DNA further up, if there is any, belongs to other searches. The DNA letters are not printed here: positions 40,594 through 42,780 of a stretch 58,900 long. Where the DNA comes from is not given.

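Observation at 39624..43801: Unassigned three-gene operon: ATP-grasp ligase, a DxHxxG (cobalamin-type) protein with a large unknown domain, and an opine dehydrogenase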

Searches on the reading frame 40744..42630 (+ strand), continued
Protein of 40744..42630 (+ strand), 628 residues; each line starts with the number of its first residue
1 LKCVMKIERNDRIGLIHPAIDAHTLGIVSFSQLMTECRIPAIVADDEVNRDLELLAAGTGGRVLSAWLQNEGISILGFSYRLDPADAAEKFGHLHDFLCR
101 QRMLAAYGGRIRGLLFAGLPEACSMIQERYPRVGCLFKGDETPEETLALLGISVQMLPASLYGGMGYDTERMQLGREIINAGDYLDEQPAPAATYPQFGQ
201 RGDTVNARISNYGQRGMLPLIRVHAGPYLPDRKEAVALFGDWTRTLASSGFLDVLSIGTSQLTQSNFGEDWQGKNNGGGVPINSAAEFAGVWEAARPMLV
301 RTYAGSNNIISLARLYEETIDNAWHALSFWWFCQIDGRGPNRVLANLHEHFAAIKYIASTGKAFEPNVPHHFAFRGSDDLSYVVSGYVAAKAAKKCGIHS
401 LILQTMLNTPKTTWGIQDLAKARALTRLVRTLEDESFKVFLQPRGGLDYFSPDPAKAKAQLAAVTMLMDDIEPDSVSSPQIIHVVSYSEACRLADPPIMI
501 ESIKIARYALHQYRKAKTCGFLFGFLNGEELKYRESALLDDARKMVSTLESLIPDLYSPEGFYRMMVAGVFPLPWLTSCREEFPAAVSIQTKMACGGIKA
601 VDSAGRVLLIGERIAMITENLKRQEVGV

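Call 62: find_encoding_contigs(protein=P0414, flank=7000, max_places=1)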
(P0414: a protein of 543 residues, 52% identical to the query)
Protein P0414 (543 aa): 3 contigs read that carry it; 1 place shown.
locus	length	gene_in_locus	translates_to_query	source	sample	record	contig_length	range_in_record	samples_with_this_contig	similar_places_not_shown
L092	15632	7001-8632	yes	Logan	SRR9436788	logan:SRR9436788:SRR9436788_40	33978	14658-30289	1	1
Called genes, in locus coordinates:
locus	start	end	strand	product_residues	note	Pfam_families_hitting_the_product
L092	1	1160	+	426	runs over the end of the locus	PF00128:Alpha-amylase, PF14701:hDGE_amylase, PF14871:GHL6 (weak)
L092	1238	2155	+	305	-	PF00294:PfkB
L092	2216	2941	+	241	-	PF00149:Metallophos, PF12850:Metallophos_2 (weak)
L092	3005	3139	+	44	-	-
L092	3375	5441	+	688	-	PF00009:GTP_EFTU, PF22042:EF-G_D2, PF03144:GTP_EFTU_D2, PF14492:EFG_III, PF03764:EFG_IV, PF00679:EFG_C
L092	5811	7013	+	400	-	PF01210:NAD_Gly3P_dh_N, PF02558:ApbA, PF03446:NAD_binding_2, PF03807:F420_oxidored (weak), PF02317:Octopine_DH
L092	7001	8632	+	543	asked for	PF02310:B12-binding, PF06368:Met_asp_mut_E (weak)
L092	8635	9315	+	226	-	PF00027:cNMP_binding, PF13545:HTH_Crp_2, PF00325:Crp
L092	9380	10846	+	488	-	PF20154:LNT_N, PF00795:CN_hydrolase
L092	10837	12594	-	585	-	PF05833:NFACT_N, PF05670:NFACT-R_1, PF18297:NFACT-R_2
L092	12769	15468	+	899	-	PF00690:Cation_ATPase_N, PF00122:E1-E2_ATPase, PF00702:Hydrolase, PF13246:Cation_ATPase, PF00689:Cation_ATPase_C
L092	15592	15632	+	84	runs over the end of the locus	PF04025:RemA-like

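Call 63: find_encoding_contigs(protein=P0452, flank=7000, max_places=1)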
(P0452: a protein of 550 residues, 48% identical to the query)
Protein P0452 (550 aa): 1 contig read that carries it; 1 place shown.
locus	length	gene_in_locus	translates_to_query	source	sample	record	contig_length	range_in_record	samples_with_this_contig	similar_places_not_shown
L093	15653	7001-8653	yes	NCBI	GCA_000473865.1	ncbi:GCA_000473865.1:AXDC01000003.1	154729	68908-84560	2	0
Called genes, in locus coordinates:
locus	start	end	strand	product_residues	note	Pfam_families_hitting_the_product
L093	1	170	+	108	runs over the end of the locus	PF04327:Peptidase_Prp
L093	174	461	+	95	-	PF01016:Ribosomal_L27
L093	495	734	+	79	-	PF14689:SPOB_a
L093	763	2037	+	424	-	PF01018:GTP1_OBG, PF00025:Arf, PF01926:MMR_HSR1, PF02421:FeoB_N, PF09269:DUF1967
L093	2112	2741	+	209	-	PF01467:CTP_transf_like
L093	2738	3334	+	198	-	PF01966:HD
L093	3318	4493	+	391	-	PF03816:LytR_cpsA_psr, PF13399:LytR_C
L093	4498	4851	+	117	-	PF02410:RsfS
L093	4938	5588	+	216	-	PF08348:PAS_6, PF13309:HTH_22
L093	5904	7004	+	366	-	PF01210:NAD_Gly3P_dh_N, PF02558:ApbA, PF03446:NAD_binding_2, PF03807:F420_oxidored, PF02317:Octopine_DH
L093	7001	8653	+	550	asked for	PF02310:B12-binding, PF06368:Met_asp_mut_E (weak)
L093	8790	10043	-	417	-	PF00768:Peptidase_S11, PF02113:Peptidase_S13 (weak), PF13354:Beta-lactamase2, PF07943:PBP5_C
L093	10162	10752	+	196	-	PF10531:SLBB, PF22461:SLBB_2, PF12826:HHH_2 (faint), PF14520:HHH_5 (faint), PF14716:HHH_8 (faint), PF00633:HHH, PF03934:T2SSK (weak), PF12836:HHH_3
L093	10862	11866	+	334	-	-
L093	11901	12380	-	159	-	PF04608:PgpA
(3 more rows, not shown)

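Call 64: find_encoding_contigs(protein=P0459, flank=7000, max_places=1)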
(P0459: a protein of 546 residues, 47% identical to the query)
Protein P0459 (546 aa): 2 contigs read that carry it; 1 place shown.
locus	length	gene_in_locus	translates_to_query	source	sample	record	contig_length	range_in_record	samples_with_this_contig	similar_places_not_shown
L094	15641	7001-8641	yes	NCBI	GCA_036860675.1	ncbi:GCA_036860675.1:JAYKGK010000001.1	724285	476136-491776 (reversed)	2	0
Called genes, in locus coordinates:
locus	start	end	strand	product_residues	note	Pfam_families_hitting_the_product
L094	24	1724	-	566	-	PF27054:Beta_methylindole_red_C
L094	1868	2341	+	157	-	PF00359:PTS_EIIA_2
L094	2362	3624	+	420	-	PF13393:tRNA-synt_His, PF00587:tRNA-synt_2b, PF03129:HGTP_anticodon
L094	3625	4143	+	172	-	-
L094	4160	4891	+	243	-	PF08032:SpoU_sub_bind, PF00588:SpoU_methylase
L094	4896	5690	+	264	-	PF01135:PCMT, PF13489:Methyltransf_23, PF01209:Ubie_methyltran, PF06325:PrmA, PF13847:Methyltransf_31, PF08241:Methyltransf_11, PF08242:Methyltransf_12, PF13649:Methyltransf_25, +5 more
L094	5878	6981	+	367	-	PF01210:NAD_Gly3P_dh_N (weak), PF03446:NAD_binding_2 (weak), PF02317:Octopine_DH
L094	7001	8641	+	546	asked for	PF02310:B12-binding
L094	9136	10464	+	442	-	PF13537:GATase_7 (weak), PF00733:Asn_synthase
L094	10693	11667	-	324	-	PF01515:PTA_PTB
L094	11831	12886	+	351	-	PF01594:AI-2E_transport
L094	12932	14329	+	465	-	PF00753:Lactamase_B, PF23023:Anti-Pycsar_Apyc1 (weak), PF12706:Lactamase_B_2 (weak), PF16661:Lactamase_B_6, PF10996:Beta-Casp, PF07521:RMMBL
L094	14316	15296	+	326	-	PF00041:fn3 (faint), PF21910:GH85_C (faint)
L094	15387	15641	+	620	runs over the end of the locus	-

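Call 71: find_encoding_contigs(protein=P0413, flank=7000, max_places=1)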
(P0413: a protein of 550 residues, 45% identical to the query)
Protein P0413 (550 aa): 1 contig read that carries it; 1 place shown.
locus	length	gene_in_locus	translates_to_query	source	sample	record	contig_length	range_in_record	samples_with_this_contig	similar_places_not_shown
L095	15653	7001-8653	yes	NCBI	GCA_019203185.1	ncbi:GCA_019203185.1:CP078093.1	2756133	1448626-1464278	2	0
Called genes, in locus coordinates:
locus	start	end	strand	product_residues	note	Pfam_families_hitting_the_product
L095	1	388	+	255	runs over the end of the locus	PF03734:YkuD, PF01471:PG_binding_1 (weak)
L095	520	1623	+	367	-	PF12671:Amidase_6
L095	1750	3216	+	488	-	PF00015:MCPsignal, PF13682:CZB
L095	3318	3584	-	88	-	-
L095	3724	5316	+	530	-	PF28550:DUF8436, PF01266:DAO (faint), PF03486:HI0933_like (faint), PF21688:FAD-depend_C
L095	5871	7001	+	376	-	PF01210:NAD_Gly3P_dh_N (weak), PF01488:Shikimate_DH (weak), PF02558:ApbA, PF03446:NAD_binding_2, PF03807:F420_oxidored (weak), PF02317:Octopine_DH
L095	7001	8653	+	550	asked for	PF02310:B12-binding (weak)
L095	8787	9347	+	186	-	-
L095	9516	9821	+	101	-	-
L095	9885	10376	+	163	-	-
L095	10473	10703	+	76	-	PF13192:Thioredoxin_3 (weak), PF00462:Glutaredoxin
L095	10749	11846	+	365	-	PF09989:DUF2229, PF06050:HGD-D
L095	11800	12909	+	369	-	PF09989:DUF2229, PF06050:HGD-D (weak)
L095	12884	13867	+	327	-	PF01869:BcrAD_BadFG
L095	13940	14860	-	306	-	PF02729:OTCace_N, PF00185:OTCace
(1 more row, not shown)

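Call 72: find_encoding_contigs(protein=P0468, flank=7000, max_places=1)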
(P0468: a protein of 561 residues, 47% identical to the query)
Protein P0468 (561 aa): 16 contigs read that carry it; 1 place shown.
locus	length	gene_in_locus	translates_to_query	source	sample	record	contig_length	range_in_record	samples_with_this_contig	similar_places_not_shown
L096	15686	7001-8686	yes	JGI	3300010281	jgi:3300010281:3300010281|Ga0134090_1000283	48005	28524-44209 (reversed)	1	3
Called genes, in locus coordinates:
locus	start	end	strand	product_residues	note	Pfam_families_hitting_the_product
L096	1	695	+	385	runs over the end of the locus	PF01979:Amidohydro_1, PF07969:Amidohydro_3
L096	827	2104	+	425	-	PF02518:HATPase_c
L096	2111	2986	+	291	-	PF00072:Response_reg, PF08664:YcbB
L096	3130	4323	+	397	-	PF03616:Glt_symporter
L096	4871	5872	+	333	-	PF08443:RimK (faint), PF01071:GARS_A (weak), PF02655:ATP-grasp_3, PF02222:ATP-grasp (faint), PF07478:Dala_Dala_lig_C, PF13535:ATP-grasp_4 (faint)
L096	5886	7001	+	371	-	PF01210:NAD_Gly3P_dh_N, PF02558:ApbA (weak), PF03446:NAD_binding_2 (weak), PF03807:F420_oxidored (weak), PF02317:Octopine_DH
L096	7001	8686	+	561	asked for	PF02310:B12-binding (weak)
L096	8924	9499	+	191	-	PF07155:ECF-ribofla_trS (weak), PF07694:5TM-5TMR_LYT (faint), PF12822:ECF_trnsprt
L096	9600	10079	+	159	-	PF02367:TsaE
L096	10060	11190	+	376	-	PF00814:TsaD, PF13673:Acetyltransf_10, PF00583:Acetyltransf_1, PF13420:Acetyltransf_4 (weak), PF08445:FR47, PF13508:Acetyltransf_7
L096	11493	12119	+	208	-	PF04542:Sigma70_r2, PF08281:Sigma70_r4_2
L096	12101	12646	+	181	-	PF13490:zf-HC2 (weak)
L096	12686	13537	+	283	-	PF26514:DUF8173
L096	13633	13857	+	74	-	-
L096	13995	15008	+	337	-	PF00814:TsaD, PF22521:HypF_C_2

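Call 80: find_related_loci(query=A4, collection=metagenome_contigs, flank=5000)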
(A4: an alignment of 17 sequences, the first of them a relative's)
Query A4 (609 aa) in metagenome_contigs; peptide patterns used: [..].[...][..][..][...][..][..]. (x = any residue, [..] = any of these).
600 stretches matched a pattern (row limit reached: there are more); 560 encode a relative of the query (tblastn E <= 1e-3); the best 80 are kept; 80 distinct loci.
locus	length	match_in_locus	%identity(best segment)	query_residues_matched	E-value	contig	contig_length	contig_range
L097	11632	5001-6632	52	1-609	0e+0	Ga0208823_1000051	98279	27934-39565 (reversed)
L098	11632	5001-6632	52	1-609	0e+0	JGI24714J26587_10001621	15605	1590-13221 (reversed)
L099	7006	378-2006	51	1-608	0e+0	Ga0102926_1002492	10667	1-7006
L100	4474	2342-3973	47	1-609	0e+0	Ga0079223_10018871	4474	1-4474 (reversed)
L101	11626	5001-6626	49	1-609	0e+0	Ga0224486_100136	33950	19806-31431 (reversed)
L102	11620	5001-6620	48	1-606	0e+0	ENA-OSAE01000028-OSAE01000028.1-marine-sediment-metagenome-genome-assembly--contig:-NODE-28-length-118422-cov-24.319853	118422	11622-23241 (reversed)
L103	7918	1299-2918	47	3-609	7e-180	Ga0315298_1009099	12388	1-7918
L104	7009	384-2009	47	1-609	3e-179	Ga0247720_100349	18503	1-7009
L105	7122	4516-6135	48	1-607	4e-179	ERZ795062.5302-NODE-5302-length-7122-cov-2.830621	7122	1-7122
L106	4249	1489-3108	47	1-607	0e+0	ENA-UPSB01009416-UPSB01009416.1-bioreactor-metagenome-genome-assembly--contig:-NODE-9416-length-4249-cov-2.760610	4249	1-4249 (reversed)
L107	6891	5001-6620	47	1-607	2e-176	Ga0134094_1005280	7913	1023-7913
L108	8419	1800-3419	47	1-607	9e-176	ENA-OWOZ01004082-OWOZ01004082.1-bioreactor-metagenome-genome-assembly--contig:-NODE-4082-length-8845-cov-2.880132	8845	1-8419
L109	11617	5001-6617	47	3-607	1e-175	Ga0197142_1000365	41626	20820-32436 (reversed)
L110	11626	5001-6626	47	1-609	7e-175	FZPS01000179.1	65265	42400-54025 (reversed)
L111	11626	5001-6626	46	3-609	7e-174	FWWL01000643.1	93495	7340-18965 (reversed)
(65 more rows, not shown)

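Call 97: find_encoding_contigs(protein=P0159, flank=6000, max_places=2)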
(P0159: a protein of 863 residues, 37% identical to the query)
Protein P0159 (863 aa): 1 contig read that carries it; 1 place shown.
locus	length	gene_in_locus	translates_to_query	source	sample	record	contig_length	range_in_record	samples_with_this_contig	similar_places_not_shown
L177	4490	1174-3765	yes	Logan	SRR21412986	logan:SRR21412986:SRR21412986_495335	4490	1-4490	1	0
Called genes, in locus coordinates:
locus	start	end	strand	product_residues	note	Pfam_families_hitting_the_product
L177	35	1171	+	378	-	PF02317:Octopine_DH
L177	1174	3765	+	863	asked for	PF02310:B12-binding (weak), PF06368:Met_asp_mut_E (weak), PF02955:GSH-S_ATP, PF08443:RimK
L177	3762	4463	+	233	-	PF07722:Peptidase_C26, PF00117:GATase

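Call 98: find_encoding_contigs(protein=P0205, flank=6000, max_places=2)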
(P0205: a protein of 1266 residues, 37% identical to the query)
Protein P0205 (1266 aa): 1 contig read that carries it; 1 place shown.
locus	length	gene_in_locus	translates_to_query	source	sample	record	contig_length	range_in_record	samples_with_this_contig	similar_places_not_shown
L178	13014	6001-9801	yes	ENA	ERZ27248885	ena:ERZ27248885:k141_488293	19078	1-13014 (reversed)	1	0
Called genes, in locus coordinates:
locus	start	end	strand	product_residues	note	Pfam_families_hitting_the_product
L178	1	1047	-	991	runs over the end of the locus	PF01139:RtcB, PF14890:Intein_splicing, PF01139:RtcB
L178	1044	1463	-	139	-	PF01951:Archease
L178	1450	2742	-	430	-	PF08245:Mur_ligase_M, PF02875:Mur_ligase_C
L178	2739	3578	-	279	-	PF02388:FemAB, PF13480:Acetyltransf_6, PF02388:FemAB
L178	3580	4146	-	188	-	PF01330:RuvA_N, PF00633:HHH (faint), PF14520:HHH_5, PF07499:RuvA_C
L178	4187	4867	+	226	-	PF01509:TruB_N, PF16198:TruB_C_2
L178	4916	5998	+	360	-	PF01210:NAD_Gly3P_dh_N, PF02558:ApbA (weak), PF03807:F420_oxidored (weak), PF02317:Octopine_DH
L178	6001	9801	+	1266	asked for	PF13941:MutL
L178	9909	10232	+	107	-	PF01649:Ribosomal_S20p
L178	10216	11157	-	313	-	PF06144:DNA_pol3_delta, PF21694:DNA_pol3_delta_C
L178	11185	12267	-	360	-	PF11258:DUF3048, PF17479:DUF3048_C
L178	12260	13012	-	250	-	?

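Call 114: predict_structure(alignment_id=A7)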
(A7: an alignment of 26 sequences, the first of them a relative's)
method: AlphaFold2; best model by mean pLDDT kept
length: 550 residues; sequences in the alignment: 26
mean_pLDDT: 88.6   pTM: 0.82
mean pLDDT of the five models: 88.6, 88.3, 88.0, 87.7, 87.6
residues with pLDDT >= 90: 346; 70-90: 162; 50-70: 36; < 50: 6
segments of 3 or more residues with pLDDT < 50: 548-550
pLDDT, mean of each block of 10 residues (from residue 1): 87 87 90 95 96 95 91 96 92 92 94 78 76 75 93 92 95 94 87 82 82 95 93 83 94 90 69 85 94 84 75 94 97 86 85 96 97 81 79 90 93 63 91 90 93 98 97 91 94 91 87 92 96 96 71
secondary structure, 60 per line:
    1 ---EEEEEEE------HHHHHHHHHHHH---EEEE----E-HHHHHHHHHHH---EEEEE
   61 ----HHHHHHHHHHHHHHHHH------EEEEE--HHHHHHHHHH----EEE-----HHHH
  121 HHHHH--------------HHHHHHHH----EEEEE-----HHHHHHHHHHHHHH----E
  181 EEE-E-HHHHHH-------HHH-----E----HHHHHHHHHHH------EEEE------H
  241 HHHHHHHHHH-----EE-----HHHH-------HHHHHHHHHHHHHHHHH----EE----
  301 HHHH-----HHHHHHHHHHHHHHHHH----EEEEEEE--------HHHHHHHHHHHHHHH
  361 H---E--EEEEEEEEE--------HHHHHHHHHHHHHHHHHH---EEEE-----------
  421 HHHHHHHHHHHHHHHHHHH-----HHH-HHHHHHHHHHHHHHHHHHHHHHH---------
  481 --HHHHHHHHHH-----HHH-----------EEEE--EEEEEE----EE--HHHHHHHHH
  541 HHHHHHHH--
elements in order: E4-10 H17-28 E32-35 H42-52 E56-60 H65-81 E88-92 H95-104 E109-111 H117-125 H140-147 E152-156 H162-175 E180-183 H187-192 H213-223 E230-233 H240-250 H263-266 H274-290 H301-304 H310-326 E331-337 H346-361 E368-376 H385-402 E406-409 H421-439 H449-471 H483-492 E512-515 E518-523 H532-548
